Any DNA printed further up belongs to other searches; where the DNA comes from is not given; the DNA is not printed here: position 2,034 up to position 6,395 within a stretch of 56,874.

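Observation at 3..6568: Chaperone/usher-like surface-fibre locus with non-canonical parts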

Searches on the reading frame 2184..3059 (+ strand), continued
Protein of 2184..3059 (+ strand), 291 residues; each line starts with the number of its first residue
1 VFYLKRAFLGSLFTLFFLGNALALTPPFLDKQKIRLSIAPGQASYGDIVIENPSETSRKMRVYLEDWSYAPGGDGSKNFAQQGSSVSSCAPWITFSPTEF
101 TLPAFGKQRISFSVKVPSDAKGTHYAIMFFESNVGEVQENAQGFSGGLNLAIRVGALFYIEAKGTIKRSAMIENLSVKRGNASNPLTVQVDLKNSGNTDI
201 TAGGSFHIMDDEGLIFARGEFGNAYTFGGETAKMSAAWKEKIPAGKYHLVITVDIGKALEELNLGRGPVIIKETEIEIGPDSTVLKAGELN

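Call 77: search_protein_families(library=pfam, proteins=[L003:5709-6074:+, L003:14112-14408:-, L003:9194-9997:+, L003:8478-9158:+], max_evalue=0.01)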
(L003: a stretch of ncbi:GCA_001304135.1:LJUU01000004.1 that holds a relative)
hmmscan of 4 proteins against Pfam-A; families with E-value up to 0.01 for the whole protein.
L003:5709-6074:+ (121 aa): 0 families

L003:14112-14408:- (98 aa): 0 families

L003:9194-9997:+ (267 aa): 0 families

L003:8478-9158:+ (226 aa): 0 families

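Call 83: search_solved_structures(query=L003:9194-9994:+, max_evalue=10, show_alignments=1)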
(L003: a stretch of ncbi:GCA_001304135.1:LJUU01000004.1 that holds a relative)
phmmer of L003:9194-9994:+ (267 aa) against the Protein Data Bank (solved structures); distinct sequences matched with E-value up to 10: 4.
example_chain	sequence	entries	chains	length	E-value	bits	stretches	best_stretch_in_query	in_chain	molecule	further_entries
2p17_A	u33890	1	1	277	0.22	13.8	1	109-191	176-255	Pirin-like protein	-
2jg5_A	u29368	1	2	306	0.32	13.2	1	94-137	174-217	FRUCTOSE 1-PHOSPHATE KINASE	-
7t4q_H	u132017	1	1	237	0.7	12.1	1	1-51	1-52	Fab 7I13 light chain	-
9wng_B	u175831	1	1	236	0.78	12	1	1-46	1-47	P2C2 Fab light chain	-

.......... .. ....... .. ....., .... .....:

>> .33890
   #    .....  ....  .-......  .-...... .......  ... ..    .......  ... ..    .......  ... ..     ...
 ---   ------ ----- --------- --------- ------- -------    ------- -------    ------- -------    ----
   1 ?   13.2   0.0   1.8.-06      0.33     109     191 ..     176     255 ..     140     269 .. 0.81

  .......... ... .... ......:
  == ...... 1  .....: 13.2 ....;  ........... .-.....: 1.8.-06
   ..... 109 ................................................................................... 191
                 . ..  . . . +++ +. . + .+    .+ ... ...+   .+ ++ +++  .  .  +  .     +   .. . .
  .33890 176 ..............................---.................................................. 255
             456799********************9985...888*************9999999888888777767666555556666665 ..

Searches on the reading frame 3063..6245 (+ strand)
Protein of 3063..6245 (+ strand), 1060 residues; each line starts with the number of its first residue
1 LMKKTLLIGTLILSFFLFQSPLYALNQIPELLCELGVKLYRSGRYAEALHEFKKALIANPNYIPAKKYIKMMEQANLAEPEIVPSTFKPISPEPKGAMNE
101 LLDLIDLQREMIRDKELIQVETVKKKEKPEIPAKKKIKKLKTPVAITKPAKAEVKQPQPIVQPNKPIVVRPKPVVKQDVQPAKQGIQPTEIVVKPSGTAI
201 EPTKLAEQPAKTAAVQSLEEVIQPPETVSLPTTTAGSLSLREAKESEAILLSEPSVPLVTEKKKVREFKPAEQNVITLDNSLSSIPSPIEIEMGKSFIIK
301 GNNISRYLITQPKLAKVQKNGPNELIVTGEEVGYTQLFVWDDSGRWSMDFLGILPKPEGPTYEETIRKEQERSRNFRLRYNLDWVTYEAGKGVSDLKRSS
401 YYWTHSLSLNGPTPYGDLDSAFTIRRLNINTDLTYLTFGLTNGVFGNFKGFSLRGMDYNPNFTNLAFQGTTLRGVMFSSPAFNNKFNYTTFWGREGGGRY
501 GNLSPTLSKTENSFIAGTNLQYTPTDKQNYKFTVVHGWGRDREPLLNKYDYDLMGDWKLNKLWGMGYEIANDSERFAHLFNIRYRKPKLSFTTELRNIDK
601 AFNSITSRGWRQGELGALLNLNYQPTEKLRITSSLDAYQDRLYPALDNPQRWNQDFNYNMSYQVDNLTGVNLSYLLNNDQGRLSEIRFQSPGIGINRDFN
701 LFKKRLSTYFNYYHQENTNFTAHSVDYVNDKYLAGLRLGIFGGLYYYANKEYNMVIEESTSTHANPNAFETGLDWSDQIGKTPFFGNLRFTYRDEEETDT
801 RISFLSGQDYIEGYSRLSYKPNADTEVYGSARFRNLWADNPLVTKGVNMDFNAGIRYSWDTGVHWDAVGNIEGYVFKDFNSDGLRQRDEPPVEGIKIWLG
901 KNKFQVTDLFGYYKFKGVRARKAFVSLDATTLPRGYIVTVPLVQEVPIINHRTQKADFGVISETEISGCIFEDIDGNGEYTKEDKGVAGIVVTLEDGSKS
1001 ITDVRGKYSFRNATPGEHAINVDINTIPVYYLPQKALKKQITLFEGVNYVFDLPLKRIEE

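Call 4: search_protein_families(library=pfam, proteins=[window:3063-6245:+], max_evalue=1)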
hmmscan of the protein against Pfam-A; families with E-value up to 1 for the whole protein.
window:3063-6245:+ (1060 aa): 8 families
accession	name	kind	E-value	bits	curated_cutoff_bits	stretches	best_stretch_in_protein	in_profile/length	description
PF17210.9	SdrD_B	-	2.1e-16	60.5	29.7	2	966-1024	3-66/112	SdrD B-like domain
PF13629.12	T2SS-T3SS_pil_N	-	8.9e-11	41.8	23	1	288-345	4-62/72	Pilus formation protein N terminal region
PF07719.23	TPR_2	-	5.2e-06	26.6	27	1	29-62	1-34/34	Tetratricopeptide repeat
PF13715.12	CarbopepD_reg_2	-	0.00029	21.3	32.2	1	984-1023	11-51/88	CarboxypepD_reg-like domain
PF00515.34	TPR_1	-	0.00075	19.7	27.8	1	30-62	2-34/34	Tetratricopeptide repeat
PF16371.11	MetallophosN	-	0.0017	18.9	35.6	1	978-1014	1-36/77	N terminal of Calcineurin-like phosphoesterase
PF13620.12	CarboxypepD_reg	-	0.0036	18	32.3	1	984-1022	11-54/82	Carboxypeptidase regulatory-like domain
PF14559.12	TPR_19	-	0.19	12.5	25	1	40-66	2-28/68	Tetratricopeptide repeat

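Call 5: search_protein_families(library=ncbifam, proteins=[window:3063-6245:+], max_evalue=1)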
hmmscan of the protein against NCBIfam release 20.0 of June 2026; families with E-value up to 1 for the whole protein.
window:3063-6245:+ (1060 aa): 4 families
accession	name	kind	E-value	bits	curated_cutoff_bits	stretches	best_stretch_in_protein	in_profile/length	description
NF012181.0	MSCRAMM_SdrD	exception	6.2e-05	20.6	2500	1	956-1022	673-745/1379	MSCRAMM family adhesin SdrD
NF033762.1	social_mot_Tgl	equivalog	0.099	12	225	1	29-71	31-73/252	social motility TPR repeat lipoprotein Tgl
NF000535.3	MSCRAMM_SdrC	exception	0.11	10.5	1700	0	968-1022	501-560/963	MSCRAMM family adhesin SdrC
NF033758.1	gliding_GltE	equivalog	0.17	10.8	225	1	29-71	222-264/411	adventurous gliding motility TPR repeat lipoprotein GltE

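Call 11: search_solved_structures(query=window:3063-6245:+, max_evalue=1)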
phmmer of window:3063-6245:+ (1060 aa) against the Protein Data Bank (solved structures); distinct sequences matched with E-value up to 1: 13.
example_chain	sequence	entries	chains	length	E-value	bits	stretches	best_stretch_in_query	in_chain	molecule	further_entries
1na0_A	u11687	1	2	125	0.0046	17.7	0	33-70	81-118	designed protein CTPR3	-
5hrz_A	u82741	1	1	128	0.0051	17.6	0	33-72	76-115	TPR domain protein 1na0C3_3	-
6vl6_A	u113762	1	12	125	0.0066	17.2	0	33-68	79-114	T33_dn2A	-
1na3_A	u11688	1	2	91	0.024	15.4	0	33-70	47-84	designed protein CTPR2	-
6vfj_B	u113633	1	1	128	0.031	15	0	31-63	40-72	I53_dn5B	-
6v8e_A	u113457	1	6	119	0.049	14.3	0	33-70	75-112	Designed protein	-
3kd7_A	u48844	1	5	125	0.14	12.8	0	36-70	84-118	CTPR390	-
8ur7_A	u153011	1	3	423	0.22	12.2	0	34-63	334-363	Trimer head HA,Hemagglutinin HA1 chain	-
2wqh_A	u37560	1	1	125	0.22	12.1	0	29-70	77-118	CTPR3Y3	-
8ur5_A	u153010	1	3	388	0.41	11.3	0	34-63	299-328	Trimer head HA,Hemagglutinin HA1 chain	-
6vfh_A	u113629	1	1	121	0.46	11.1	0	35-67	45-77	T33_dn10A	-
6vfi_B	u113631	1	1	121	0.54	10.9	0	30-63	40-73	O43_dn18B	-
2pl2_A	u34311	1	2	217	0.56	10.8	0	34-66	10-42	Hypothetical conserved protein TTC0263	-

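Call 22: find_homologous_proteins(query=window:3063-6245:+, max_evalue=0.001)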
Query window:3063-6245:+ (1060 aa): 157 proteins with E <= 0.001 among 8000 candidates; the best 120 are listed.
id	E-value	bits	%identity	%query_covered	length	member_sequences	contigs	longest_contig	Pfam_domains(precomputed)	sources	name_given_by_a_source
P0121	0.0e+0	2445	100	100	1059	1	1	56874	PF13629.13,PF17210.10,PF07719.24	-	-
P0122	0.0e+0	1631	68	100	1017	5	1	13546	PF13715.13,PF13629.13,PF17210.10,PF07719.24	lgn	-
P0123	0.0e+0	1266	57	84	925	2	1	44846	PF13629.13,PF17210.10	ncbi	-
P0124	0.0e+0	1263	57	85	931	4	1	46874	PF13629.13,PF17210.10,PF07719.24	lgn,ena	-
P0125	0.0e+0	1259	62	74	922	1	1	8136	PF13414.13,PF00515.35,PF13629.13,PF17210.10,PF07719.24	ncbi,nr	ncbi:MAG: pilus assembly protein N-terminal domain-containing protein [Candidatus Omnitrophica bacte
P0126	0.0e+0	1255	55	90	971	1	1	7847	PF13715.13,PF13629.13,PF17210.10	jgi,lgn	jgi:hypothetical protein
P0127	0.0e+0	1244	59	76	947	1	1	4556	PF13414.13,PF00515.35,PF13629.13,PF17210.10,PF07719.24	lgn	-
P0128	0.0e+0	1221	54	85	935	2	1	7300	PF13629.13,PF17210.10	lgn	-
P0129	0.0e+0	1202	55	84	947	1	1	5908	PF13629.13,PF17210.10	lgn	-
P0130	0.0e+0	1196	57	76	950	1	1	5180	PF13715.13,PF13629.13,PF17210.10,PF07719.24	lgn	-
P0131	0.0e+0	1195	55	80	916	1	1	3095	PF13629.13,PF17210.10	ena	-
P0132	0.0e+0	1193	54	84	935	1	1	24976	PF13629.13,PF17210.10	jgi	jgi:hypothetical protein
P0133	0.0e+0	1191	54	84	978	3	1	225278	PF13629.13,PF17210.10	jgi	-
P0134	0.0e+0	1184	55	81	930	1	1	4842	PF13715.13,PF13629.13,PF13620.13,PF17210.10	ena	-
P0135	0.0e+0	1184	54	84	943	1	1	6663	PF13715.13,PF13629.13,PF13620.13,PF17210.10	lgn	-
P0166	0.0e+0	1059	53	75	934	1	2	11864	PF13629.13,PF17210.10,PF07719.24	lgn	-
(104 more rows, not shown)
